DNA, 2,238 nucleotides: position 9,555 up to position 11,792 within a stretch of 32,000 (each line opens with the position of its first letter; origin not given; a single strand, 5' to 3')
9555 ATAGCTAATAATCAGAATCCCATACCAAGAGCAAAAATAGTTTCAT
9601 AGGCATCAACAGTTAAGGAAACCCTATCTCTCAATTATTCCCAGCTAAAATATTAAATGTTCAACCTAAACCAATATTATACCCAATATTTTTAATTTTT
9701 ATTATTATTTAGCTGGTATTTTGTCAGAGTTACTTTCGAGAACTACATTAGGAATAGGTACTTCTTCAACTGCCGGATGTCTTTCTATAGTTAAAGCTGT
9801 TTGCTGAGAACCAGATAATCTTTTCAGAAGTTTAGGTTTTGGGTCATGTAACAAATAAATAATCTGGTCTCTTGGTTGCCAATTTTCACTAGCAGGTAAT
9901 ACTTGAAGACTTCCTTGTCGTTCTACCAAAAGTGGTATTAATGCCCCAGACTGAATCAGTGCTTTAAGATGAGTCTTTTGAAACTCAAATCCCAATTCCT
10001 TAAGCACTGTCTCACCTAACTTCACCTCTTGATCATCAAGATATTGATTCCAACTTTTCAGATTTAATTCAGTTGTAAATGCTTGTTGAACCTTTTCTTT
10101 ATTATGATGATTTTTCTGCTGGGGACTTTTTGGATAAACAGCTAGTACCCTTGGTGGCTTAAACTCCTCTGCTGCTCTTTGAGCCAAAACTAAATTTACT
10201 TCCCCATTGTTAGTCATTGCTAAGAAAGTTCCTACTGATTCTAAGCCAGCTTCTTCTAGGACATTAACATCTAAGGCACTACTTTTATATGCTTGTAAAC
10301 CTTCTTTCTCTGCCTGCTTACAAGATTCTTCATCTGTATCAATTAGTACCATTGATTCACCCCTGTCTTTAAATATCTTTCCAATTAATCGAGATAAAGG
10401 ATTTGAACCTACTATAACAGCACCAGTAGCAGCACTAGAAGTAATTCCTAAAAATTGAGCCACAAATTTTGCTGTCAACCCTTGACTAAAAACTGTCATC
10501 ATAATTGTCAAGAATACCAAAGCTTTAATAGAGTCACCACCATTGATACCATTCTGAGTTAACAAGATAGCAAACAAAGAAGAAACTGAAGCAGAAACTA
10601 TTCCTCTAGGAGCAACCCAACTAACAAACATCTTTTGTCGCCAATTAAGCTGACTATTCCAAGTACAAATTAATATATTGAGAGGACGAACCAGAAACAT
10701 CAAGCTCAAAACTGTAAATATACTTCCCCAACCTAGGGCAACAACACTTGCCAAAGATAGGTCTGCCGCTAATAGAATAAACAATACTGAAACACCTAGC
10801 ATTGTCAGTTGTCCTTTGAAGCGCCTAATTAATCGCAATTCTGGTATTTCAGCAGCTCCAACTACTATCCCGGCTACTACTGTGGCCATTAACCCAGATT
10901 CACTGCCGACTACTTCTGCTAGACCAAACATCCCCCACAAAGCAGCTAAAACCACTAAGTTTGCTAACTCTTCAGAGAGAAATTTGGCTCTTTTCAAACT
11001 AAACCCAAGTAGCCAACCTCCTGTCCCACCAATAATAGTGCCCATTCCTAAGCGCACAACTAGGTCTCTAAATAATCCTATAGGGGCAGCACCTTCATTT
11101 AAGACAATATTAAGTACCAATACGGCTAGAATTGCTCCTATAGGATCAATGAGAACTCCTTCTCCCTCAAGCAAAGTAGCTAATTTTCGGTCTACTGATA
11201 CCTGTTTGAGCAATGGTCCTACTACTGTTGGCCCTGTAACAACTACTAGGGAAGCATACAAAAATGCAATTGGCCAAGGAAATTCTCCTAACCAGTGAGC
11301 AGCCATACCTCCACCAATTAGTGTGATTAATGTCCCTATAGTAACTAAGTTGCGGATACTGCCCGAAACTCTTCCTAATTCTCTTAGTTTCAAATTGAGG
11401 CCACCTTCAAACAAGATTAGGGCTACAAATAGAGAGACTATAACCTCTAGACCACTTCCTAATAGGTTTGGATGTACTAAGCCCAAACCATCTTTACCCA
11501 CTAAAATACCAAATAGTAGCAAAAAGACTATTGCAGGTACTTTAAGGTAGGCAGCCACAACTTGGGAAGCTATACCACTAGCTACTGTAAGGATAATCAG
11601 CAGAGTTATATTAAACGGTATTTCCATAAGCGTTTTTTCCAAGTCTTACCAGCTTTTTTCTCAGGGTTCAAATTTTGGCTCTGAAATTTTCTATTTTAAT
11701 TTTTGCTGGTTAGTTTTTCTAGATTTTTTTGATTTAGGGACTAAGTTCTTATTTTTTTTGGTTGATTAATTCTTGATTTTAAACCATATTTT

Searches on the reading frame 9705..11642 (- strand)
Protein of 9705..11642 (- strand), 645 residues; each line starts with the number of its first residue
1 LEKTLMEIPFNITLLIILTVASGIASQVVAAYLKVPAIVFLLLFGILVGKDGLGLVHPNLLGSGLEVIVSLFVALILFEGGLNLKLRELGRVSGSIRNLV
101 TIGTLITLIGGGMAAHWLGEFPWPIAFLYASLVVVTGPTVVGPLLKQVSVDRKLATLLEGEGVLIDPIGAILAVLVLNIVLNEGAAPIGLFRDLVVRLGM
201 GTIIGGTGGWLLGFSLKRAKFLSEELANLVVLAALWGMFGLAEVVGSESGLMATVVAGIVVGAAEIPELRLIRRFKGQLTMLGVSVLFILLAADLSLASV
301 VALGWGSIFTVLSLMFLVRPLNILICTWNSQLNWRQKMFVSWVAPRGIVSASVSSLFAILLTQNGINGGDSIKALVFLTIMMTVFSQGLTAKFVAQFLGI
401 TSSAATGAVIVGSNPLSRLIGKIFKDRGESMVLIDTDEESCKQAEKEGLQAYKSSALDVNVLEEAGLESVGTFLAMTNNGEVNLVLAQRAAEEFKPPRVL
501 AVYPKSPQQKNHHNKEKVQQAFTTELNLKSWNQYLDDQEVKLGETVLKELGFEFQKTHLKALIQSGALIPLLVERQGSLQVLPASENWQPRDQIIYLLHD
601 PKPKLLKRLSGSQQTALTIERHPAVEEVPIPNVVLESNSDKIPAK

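Call 20: search_protein_families(library=pfam, proteins=[window:9705-11642:-], max_evalue=0.001)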
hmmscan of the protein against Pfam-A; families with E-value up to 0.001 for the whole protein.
window:9705-11642:- (645 aa): 2 families
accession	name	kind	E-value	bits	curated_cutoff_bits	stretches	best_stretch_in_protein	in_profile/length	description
PF00999.27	Na_H_Exchanger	-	9.5e-52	176.5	26.2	1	24-395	8-373/375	Sodium/hydrogen exchanger, transmembrane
PF02254.24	TrkA_N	-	7.8e-15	55.7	23.8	1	409-503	2-96/116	TrkA-N domain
